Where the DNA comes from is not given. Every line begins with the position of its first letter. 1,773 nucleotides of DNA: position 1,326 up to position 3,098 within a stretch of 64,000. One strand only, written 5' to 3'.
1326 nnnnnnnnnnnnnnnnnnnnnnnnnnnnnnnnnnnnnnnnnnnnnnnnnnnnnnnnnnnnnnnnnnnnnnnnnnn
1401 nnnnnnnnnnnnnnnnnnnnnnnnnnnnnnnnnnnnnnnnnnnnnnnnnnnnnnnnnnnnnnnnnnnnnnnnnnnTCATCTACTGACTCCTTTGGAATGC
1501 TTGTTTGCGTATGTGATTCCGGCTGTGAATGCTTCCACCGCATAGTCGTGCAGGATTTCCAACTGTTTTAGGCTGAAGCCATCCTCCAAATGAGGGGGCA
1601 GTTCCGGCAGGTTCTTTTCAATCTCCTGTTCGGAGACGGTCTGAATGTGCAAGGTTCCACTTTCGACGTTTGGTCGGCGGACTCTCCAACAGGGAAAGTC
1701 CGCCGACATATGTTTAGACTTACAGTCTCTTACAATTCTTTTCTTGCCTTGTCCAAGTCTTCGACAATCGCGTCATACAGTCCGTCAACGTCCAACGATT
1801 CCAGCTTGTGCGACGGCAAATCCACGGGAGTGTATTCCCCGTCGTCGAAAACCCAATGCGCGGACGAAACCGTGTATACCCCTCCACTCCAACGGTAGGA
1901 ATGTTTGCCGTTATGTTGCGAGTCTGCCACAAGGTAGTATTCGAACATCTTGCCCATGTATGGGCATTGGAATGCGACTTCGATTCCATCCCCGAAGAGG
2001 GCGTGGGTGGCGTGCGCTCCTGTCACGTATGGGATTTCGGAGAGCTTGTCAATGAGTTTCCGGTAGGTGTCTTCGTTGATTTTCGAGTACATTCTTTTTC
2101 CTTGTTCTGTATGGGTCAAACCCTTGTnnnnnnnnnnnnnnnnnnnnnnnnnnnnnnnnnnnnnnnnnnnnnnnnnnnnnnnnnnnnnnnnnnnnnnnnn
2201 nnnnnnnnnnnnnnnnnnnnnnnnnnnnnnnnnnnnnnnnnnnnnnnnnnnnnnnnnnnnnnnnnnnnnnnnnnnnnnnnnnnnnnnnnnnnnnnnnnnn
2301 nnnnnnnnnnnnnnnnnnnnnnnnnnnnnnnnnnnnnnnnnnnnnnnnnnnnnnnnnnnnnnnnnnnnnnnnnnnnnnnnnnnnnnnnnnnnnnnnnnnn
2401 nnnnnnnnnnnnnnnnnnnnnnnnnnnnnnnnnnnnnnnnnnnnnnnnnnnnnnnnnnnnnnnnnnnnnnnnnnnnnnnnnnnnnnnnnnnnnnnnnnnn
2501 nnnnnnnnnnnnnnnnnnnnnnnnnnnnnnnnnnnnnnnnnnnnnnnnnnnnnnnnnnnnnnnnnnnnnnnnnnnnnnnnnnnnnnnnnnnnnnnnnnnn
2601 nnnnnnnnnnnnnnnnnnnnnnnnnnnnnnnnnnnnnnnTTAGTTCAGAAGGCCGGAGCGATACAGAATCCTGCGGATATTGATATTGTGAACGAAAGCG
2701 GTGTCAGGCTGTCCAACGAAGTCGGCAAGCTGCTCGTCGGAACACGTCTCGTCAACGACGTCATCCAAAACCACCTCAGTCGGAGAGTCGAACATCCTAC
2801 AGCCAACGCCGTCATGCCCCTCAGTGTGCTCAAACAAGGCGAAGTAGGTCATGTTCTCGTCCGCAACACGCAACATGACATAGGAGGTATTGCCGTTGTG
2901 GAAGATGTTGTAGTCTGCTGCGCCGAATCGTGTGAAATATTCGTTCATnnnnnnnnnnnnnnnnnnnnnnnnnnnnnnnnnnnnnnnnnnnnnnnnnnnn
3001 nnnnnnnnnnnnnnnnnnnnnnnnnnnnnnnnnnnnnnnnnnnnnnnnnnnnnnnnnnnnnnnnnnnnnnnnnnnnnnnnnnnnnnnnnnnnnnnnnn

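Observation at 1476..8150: Minus-strand array of single-gene cassettes, each with its own copy of the motif: candidate establishment / anti-defence island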

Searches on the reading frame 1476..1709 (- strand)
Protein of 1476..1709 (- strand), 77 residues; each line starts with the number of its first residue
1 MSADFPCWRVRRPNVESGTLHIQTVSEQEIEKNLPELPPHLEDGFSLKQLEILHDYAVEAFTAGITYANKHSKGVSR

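Call 15: search_protein_families(library=pfam, proteins=[window:1476-1709:-], max_evalue=1)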
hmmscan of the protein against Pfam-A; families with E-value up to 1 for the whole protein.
window:1476-1709:- (77 aa): 0 families

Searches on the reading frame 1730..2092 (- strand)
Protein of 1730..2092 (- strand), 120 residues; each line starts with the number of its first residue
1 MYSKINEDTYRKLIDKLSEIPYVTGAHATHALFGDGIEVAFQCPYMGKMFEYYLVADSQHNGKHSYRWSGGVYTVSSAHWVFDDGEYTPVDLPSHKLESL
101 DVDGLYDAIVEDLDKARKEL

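Call 15: search_protein_families(library=pfam, proteins=[window:1730-2092:-], max_evalue=1)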
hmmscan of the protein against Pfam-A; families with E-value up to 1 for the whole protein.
window:1730-2092:- (120 aa): 0 families

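Call 49: search_protein_families(library=phrogs, proteins=[window:1730-2092:-], max_evalue=0.1)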
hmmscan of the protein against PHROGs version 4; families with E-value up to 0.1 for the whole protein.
window:1730-2092:- (120 aa): 0 families

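Call 50: search_protein_families(library=ncbifam, proteins=[window:1730-2092:-], max_evalue=0.1)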
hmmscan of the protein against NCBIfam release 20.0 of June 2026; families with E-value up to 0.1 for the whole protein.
window:1730-2092:- (120 aa): 1 family
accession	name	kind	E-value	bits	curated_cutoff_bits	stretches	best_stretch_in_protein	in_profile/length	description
TIGR00373.1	TIGR00373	equivalog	0.096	12.2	149.5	0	7-53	95-141/162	transcription factor E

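Call 85: search_protein_families(library=padloc, proteins=[window:1730-2092:-], max_evalue=0.01)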
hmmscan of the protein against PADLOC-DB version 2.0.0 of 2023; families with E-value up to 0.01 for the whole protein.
window:1730-2092:- (120 aa): 0 families

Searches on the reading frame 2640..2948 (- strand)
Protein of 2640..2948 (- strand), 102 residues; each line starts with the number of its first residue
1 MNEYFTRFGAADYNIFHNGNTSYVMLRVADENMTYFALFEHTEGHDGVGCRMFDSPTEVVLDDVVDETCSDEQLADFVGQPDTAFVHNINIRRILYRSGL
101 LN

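Call 15: search_protein_families(library=pfam, proteins=[window:2640-2948:-], max_evalue=1)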
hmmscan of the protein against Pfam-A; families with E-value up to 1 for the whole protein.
window:2640-2948:- (102 aa): 1 family
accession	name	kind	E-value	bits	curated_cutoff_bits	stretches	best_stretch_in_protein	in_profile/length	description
PF06718.16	DUF1203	-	0.17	12.6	27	1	49-88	63-102/116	Protein of unknown function (DUF1203)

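Call 49: search_protein_families(library=phrogs, proteins=[window:2640-2948:-], max_evalue=0.1)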
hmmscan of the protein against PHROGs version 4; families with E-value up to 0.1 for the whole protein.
window:2640-2948:- (102 aa): 0 families

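Call 50: search_protein_families(library=ncbifam, proteins=[window:2640-2948:-], max_evalue=0.1)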
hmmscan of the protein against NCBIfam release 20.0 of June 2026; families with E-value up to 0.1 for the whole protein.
window:2640-2948:- (102 aa): 0 families
